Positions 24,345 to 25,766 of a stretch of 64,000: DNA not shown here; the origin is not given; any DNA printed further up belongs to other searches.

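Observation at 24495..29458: Barrel OMP followed by a giant beta-helix lipoprotein: candidate dedicated surface-display (Slam-like or split-autotransporter-like) module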

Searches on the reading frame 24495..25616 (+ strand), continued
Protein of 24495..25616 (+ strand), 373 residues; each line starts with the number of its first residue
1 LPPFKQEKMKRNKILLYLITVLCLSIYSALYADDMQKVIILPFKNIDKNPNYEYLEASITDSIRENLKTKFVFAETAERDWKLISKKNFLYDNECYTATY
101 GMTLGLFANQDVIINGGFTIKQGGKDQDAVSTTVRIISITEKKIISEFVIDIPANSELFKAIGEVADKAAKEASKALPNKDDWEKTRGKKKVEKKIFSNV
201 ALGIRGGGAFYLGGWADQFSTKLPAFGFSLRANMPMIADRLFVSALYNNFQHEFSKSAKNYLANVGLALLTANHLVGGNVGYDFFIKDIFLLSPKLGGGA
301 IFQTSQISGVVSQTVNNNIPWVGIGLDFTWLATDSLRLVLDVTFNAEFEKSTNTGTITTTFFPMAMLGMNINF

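Call 39: find_homologous_proteins(query=A2, max_evalue=0.00001)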
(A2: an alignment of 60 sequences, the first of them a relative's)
Query A2 (60 sequences) (365 aa, profile of the alignment): 10 proteins with E <= 0.00001 among 8000 candidates.
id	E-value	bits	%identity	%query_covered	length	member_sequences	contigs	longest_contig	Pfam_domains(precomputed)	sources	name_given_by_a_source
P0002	4.2e-126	439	66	98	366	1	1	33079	PF13505.13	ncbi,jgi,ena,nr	ncbi:MAG: porin family protein [Spirochaetia bacterium]|nr:porin family protein [Spirochaetia bacter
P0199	2.5e-125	436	34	90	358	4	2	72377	-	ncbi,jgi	-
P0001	1.3e-123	431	100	100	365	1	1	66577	-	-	-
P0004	4.0e-121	422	50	96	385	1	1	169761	-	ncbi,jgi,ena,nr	ncbi:MAG: hypothetical protein OEZ13_03645 [Spirochaetia bacterium]|nr:hypothetical protein [Spiroch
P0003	7.2e-121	422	64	95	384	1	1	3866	-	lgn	-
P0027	2.2e-118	413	46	100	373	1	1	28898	-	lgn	-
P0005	3.0e-107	377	62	48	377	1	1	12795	-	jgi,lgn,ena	-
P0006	2.6e-104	367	68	42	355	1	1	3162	-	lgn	-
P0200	8.7e-95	336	35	51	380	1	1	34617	-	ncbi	-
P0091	4.6e-88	314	32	52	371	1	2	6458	-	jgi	jgi:hypothetical protein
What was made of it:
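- Tried and rejected: Run with the profile, it returned only 10 proteins (call 39).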

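Call 40: list_cluster_members(proteins=[P0199, P0200, P0054, P0064, P0069, P0081, P0087, P0099, P0040, P0055])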
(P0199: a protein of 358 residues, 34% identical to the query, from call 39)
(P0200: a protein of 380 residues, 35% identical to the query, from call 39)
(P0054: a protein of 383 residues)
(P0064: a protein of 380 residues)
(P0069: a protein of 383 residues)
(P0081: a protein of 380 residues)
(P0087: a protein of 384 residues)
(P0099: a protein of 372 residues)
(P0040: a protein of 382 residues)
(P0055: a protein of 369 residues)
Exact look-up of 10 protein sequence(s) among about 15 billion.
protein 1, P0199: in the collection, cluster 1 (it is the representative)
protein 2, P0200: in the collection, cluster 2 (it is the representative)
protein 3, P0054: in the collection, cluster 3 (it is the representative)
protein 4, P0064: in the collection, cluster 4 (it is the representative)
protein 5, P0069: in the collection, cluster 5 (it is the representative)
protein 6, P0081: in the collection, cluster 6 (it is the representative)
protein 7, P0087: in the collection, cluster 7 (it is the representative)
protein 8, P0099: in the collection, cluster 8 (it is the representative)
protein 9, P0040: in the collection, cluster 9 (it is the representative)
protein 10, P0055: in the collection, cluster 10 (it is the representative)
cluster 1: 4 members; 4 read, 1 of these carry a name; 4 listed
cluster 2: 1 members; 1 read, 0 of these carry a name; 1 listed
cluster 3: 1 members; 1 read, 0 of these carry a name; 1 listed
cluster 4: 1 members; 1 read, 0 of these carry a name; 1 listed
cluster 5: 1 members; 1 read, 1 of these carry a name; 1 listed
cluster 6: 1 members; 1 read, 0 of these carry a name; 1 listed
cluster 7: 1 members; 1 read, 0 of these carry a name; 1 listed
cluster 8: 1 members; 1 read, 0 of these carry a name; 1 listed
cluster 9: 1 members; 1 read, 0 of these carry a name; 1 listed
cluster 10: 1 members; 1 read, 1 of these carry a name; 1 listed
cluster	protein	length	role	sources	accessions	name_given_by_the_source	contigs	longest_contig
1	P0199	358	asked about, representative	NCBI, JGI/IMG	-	-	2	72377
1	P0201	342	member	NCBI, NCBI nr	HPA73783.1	MAG TPA: hypothetical protein PKY31_16045 [Spirochaetota bacterium] | hypothetical protein [Spirochaetota bacterium]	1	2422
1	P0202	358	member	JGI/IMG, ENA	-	-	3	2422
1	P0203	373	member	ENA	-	-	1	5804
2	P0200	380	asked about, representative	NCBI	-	-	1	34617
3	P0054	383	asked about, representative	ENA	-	-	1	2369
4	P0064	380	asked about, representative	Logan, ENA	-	-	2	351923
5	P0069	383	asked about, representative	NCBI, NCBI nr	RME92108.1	MAG: hypothetical protein D6767_03915 [Candidatus Hydrogenedentota bacterium]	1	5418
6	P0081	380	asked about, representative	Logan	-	-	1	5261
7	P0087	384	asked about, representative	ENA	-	-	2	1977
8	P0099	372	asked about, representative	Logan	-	-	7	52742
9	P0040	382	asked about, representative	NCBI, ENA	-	-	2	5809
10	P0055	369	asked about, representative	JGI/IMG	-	TolB-like protein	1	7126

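Call 51: search_protein_families(library=pfam, proteins=[L005:5585-11509:+, L014:11147-15766:+, L013:11116-12903:+, L018:9207-13808:+, L019:5293-7995:+, L025:3437-5983:+, L026:2131-3654:+, L031:1927-3402:+, L024:9903-11765:+], max_evalue=0.01)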
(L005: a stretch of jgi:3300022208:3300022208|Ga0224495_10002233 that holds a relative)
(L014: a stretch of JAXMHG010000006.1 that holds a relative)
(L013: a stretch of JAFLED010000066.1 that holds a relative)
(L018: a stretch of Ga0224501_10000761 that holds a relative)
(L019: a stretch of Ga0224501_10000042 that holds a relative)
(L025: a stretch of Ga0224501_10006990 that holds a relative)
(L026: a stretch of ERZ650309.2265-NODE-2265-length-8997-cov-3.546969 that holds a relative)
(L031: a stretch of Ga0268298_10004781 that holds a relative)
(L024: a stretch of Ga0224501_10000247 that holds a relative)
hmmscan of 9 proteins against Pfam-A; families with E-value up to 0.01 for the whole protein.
L005:5585-11509:+ (1975 aa): 5 families
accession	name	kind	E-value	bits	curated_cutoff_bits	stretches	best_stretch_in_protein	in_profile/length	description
PF01436.27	NHL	-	2e-61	201.5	20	7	1766-1792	2-28/28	NHL repeat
PF25021.1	TEN_NHL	-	6.3e-18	65.3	27.1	0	1582-1615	133-165/357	Teneurin NHL domain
PF08450.18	SGL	-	2e-15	57.5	26.3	0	1778-1854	147-213/246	SMP-30/Gluconolactonase/LRE-like region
PF13449.12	Phytase-like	-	0.0051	17.2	27.6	0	1479-1514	70-105/284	Esterase-like activity of phytase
PF17692.6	DUF5538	-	0.0095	16.6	25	0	1629-1659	8-38/128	Family of unknown function (DUF5538)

L014:11147-15766:+ (1540 aa): 3 families
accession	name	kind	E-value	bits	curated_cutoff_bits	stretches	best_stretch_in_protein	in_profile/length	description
PF17164.10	DUF5122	-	1.6e-23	83.1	27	1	930-959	3-32/36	Domain of unknown function (DUF5122) beta-propeller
PF21741.2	DUF6867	-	0.002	19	27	0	1190-1216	17-43/106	Domain of unknown function (DUF6867)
PF13753.12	SWM_repeat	-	0.0024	18.5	27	0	758-835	2-73/86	Putative flagellar system-associated repeat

L013:11116-12903:+ (596 aa): 0 families

L018:9207-13808:+ (1534 aa): 3 families
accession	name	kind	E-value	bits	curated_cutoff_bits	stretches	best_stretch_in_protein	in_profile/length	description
PF15902.12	Sortilin-Vps10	-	5.4e-18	65.5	33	1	1177-1319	2-123/446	Sortilin, neurotensin receptor 3,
PF02012.26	BNR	-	9.4e-09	34.4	27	0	1096-1105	2-11/12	BNR/Asp-box repeat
PF03174.19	CHB_HEX_C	-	0.00096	19.5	23.6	0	1286-1309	29-52/76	Chitobiase/beta-hexosaminidase C-terminal domain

L019:5293-7995:+ (901 aa): 5 families
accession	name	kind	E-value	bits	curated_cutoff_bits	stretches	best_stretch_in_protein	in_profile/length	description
PF08309.17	LVIVD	-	2.2e-114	373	20.2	14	827-867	2-42/42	LVIVD repeat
PF13205.12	Big_5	-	3.1e-11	44.3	23.6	1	170-276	4-103/105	Bacterial Ig-like domain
PF09826.15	Beta_propel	-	1.4e-09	37.8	22.4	0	479-536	71-128/495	Beta propeller domain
PF16819.11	DUF5074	-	2.5e-07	30.5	27.2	0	342-418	103-173/353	Domain of unknown function (DUF5074)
PF21544.3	PorZ_N_b_propeller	-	4.2e-05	24.3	27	0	639-713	71-144/154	TSS9, PorZ, N-terminal beta-propeller domain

L025:3437-5983:+ (849 aa): 6 families
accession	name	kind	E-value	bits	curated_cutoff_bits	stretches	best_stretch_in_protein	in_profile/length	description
PF08309.17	LVIVD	-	1.3e-90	297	20.2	11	446-486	2-42/42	LVIVD repeat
PF13205.12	Big_5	-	1.3e-15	58.5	23.6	1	152-255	3-104/105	Bacterial Ig-like domain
PF09826.15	Beta_propel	-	1.8e-08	34.2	22.4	0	321-461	21-128/495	Beta propeller domain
PF21544.3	PorZ_N_b_propeller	-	0.00045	21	27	0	664-729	83-147/154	TSS9, PorZ, N-terminal beta-propeller domain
PF16819.11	DUF5074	-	0.0019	17.7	27.2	0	665-725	104-170/353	Domain of unknown function (DUF5074)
PF02239.22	Cytochrom_D1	-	0.0031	16.6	25.5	0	636-712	14-90/368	Cytochrome D1 heme domain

L026:2131-3654:+ (508 aa): 3 families
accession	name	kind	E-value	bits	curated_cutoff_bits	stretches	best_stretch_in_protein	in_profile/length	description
PF01436.27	NHL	-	1.3e-27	94.9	20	3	197-221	2-26/28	NHL repeat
PF25021.1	TEN_NHL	-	3.3e-08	33.3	27.1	0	415-444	26-56/357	Teneurin NHL domain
PF00041.27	fn3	-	6.2e-06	26.8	25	1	63-152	6-73/84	Fibronectin type III domain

L031:1927-3402:+ (492 aa): 1 family
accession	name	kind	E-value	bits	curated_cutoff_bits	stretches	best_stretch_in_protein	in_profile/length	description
PF07588.17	DUF1554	-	6.1e-20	71.9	27.5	1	322-451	2-120/136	Protein of unknown function (DUF1554)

L024:9903-11765:+ (621 aa): 2 families
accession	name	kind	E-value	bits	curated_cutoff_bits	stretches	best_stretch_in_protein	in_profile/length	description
PF17957.7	Big_7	-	0.00011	23.3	24.1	1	46-114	1-70/70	Bacterial Ig domain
PF19077.6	Big_13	-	0.0041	18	27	0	68-129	34-97/102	Bacterial Ig-like domain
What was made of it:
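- Partner passengers are unrelated to one another: beta-helix, NHL, LVIVD+Big_5, Sortilin/BNR, DUF5122, DUF1554 and an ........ propeller (call 51). Partner passengers are very heterogeneous, and many are not enzyme-like: NHL, LVIVD, DUF1554 and Ig arrays (call 51).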

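Call 57: search_solved_structures(query=A2, max_evalue=10)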
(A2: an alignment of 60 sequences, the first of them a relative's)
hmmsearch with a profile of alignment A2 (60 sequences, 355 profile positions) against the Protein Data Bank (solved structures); distinct sequences matched with E-value up to 10: 5.
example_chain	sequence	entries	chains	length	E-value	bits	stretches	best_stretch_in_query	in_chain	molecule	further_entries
4rlc_A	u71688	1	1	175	0.017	17.4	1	264-355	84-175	Outer membrane porin F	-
1p4t_A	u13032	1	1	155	0.14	14.4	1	257-350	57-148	outer membrane protein NspA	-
6bpm_C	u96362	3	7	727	0.81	11.9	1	242-340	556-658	Catecholate siderophore receptor Fiu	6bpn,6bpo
2jmm_A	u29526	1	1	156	1.3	11.2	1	259-355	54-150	Outer membrane protein A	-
1hi9_A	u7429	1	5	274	1.4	11.1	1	155-267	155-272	DIPEPTIDE TRANSPORT PROTEIN DPPA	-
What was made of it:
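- On OMP_b-brl / OmpX-OmpA-NspA-like small barrels: The profile against PDB gives OprF at E 0.017 (call 57).
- Tried and rejected: A profile search of the OMP family against PDB sequences gave only marginal barrel hits (OprF E 0.017; call 57).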

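Call 58: search_protein_families(library=pfam, alignment_id=A2, max_evalue=1)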
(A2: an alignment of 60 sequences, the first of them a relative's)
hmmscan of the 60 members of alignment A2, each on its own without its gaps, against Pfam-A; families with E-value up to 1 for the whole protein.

A. member 1, P0001 (365 aa): 1 family
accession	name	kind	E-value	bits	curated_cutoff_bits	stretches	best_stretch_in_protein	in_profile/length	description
PF04338.18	DUF481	-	0.0015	19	21.1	1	262-354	82-169/210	Protein of unknown function, DUF481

B. families by the number of members that match (of 60 scanned): 37 families (the first 25 are shown)
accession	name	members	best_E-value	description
PF13505.12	OMP_b-brl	21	1.5e-05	Outer membrane protein beta-barrel domain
PF01389.23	OmpA_membrane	4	0.0041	OmpA-like transmembrane domain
PF03797.25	Autotransporter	3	0.00027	Autotransporter beta-domain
PF13036.11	LpoB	2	0.023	Peptidoglycan-synthase activator LpoB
PF17680.6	FlgO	1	0.00036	FlgO protein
PF04338.18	DUF481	1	0.0015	Protein of unknown function, DUF481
PF24330.1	DUF7499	1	0.0069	Family of unknown function (DUF7499)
PF16819.11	DUF5074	1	0.0078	Domain of unknown function (DUF5074)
PF05150.18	Legionella_OMP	1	0.013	Legionella pneumophila major outer membrane protein precursor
PF22915.1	ARMH5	1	0.013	Armadillo-like helical domain-containing protein 5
PF20329.3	DUF6624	1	0.018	Family of unknown function (DUF6624)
PF02191.22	OLF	1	0.024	Olfactomedin-like domain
PF22382.1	EndoS_helical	1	0.026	Endo-beta-N-acetylglucosaminidase, helical bundle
PF06241.17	Castor_Poll_mid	1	0.033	Castor and Pollux, part of voltage-gated ion channel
PF23484.1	YBR126W-A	1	0.041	YBR126W-A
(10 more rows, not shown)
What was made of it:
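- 25086..25616 (+): 8-stranded outer-membrane barrel of the OMP (aa 190-365, class A subtype, ends LGMNINF), plus the stop codon. Pfam OMP_b-brl hits 21 of 60 family members (call 58).
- On OMP_b-brl / OmpX-OmpA-NspA-like small barrels: 21 of 60 relatives hit at E >= 1.5e-5 (call 58).
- Closest known: Small 8-stranded outer-membrane barrels. Same: 21 of 60 family members hit PF13505 weakly (call 58).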

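Call 65: find_encoding_contigs(protein=P0027, flank=7000, max_places=2)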
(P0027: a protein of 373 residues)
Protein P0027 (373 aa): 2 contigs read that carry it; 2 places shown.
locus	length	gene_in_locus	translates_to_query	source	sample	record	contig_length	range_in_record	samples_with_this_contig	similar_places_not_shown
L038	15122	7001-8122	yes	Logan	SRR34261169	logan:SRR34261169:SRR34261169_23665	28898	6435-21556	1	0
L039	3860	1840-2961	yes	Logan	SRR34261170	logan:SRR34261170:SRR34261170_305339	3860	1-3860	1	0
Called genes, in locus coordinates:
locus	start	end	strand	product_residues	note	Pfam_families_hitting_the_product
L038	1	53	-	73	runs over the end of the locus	PF11381:DUF3185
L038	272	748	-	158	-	PF00990:GGDEF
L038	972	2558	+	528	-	PF07696:7TMR-DISMED2, PF07695:7TMR-DISM_7TM, PF00165:HTH_AraC (faint), PF12833:HTH_18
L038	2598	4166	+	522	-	PF07696:7TMR-DISMED2 (weak), PF07695:7TMR-DISM_7TM, PF12833:HTH_18, PF00165:HTH_AraC (weak)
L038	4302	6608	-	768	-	PF13205:Big_5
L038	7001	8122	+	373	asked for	-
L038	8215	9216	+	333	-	PF01266:DAO (faint), PF01946:Thi4 (faint), PF07992:Pyr_redox_2, PF13738:Pyr_redox_3, PF13434:Lys_Orn_oxgnase, PF00070:Pyr_redox (weak)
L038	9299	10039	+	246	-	PF13847:Methyltransf_31 (weak), PF08241:Methyltransf_11, PF08242:Methyltransf_12 (weak), PF13649:Methyltransf_25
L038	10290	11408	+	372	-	-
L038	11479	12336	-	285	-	PF04072:LCM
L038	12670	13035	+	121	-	PF00072:Response_reg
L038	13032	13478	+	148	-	PF13690:CheX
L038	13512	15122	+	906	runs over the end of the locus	PF00909:Ammonium_transp, PF01627:Hpt (weak), PF02518:HATPase_c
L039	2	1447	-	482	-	?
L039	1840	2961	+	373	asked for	-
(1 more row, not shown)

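Call 66: find_encoding_contigs(protein=P0199, flank=7000, max_places=2)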
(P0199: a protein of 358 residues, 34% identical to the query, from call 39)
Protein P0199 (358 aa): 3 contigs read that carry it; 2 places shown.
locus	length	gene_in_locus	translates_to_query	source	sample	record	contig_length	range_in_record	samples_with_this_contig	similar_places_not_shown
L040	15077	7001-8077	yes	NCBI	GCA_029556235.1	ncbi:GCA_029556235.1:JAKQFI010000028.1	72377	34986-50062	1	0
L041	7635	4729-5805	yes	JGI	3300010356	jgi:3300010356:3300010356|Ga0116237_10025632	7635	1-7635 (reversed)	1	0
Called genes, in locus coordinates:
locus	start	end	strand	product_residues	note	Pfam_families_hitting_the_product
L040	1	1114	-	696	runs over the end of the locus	PF01751:Toprim, PF01131:Topoisom_bac, PF01396:Zn_ribbon_Top1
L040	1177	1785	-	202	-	-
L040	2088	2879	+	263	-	PF01066:CDP-OH_P_transf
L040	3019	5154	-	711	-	PF00015:MCPsignal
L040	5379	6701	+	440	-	PF02515:CoA_transf_3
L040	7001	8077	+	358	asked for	-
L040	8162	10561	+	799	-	-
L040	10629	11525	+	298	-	PF04773:FecR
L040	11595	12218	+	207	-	PF00857:Isochorismatase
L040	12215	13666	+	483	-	PF17767:NAPRTase_N, PF17956:NAPRTase_C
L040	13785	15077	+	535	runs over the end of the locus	PF07695:7TMR-DISM_7TM, PF00165:HTH_AraC (weak), PF12833:HTH_18, PF00165:HTH_AraC (weak)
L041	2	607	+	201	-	?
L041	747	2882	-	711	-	PF00015:MCPsignal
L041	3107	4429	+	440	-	PF02515:CoA_transf_3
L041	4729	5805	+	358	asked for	-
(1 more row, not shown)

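Call 67: find_encoding_contigs(protein=P0200, flank=7000, max_places=2)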
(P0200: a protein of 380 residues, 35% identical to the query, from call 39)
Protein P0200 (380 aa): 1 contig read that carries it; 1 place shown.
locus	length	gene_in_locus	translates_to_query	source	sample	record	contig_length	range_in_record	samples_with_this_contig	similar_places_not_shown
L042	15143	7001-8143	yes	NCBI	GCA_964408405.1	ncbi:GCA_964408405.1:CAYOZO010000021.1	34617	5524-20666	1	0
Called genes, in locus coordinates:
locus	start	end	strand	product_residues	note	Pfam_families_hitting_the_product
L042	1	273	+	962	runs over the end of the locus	PF00005:ABC_tran (faint), PF02463:SMC_N (faint), PF03193:RsgA_GTPase (faint), PF13191:AAA_16 (faint), PF13304:AAA_21 (faint), PF13555:AAA_29 (faint), PF17760:UvrA_inter, PF17755:UvrA_DNA-bind, +1 more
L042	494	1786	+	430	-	PF03616:Glt_symporter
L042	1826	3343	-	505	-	PF02163:Peptidase_M50, PF00595:PDZ (faint), PF13180:PDZ_2 (faint), PF14685:PDZ_Tricorn (faint), PF17820:PDZ_6 (weak)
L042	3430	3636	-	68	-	PF07927:HicA_toxin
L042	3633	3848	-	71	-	PF15919:HicB_lk_antitox (weak)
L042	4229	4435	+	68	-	-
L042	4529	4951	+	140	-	PF20159:YidB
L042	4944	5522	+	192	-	PF06445:GyrI-like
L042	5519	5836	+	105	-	-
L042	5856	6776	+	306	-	PF12146:Hydrolase_4, PF20434:BD-FAE (faint), PF00561:Abhydrolase_1, PF12697:Abhydrolase_6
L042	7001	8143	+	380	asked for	-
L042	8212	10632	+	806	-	PF13205:Big_5, PF12768:Rax2 (faint), PF17164:DUF5122 (faint), PF25174:Beta-prop_THOC3 (faint)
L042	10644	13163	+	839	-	-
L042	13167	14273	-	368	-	PF13439:Glyco_transf_4, PF13579:Glyco_trans_4_4, PF20706:GT4-conflict, PF00534:Glycos_transf_1, PF13692:Glyco_trans_1_4, PF13524:Glyco_trans_1_2 (weak)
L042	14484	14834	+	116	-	-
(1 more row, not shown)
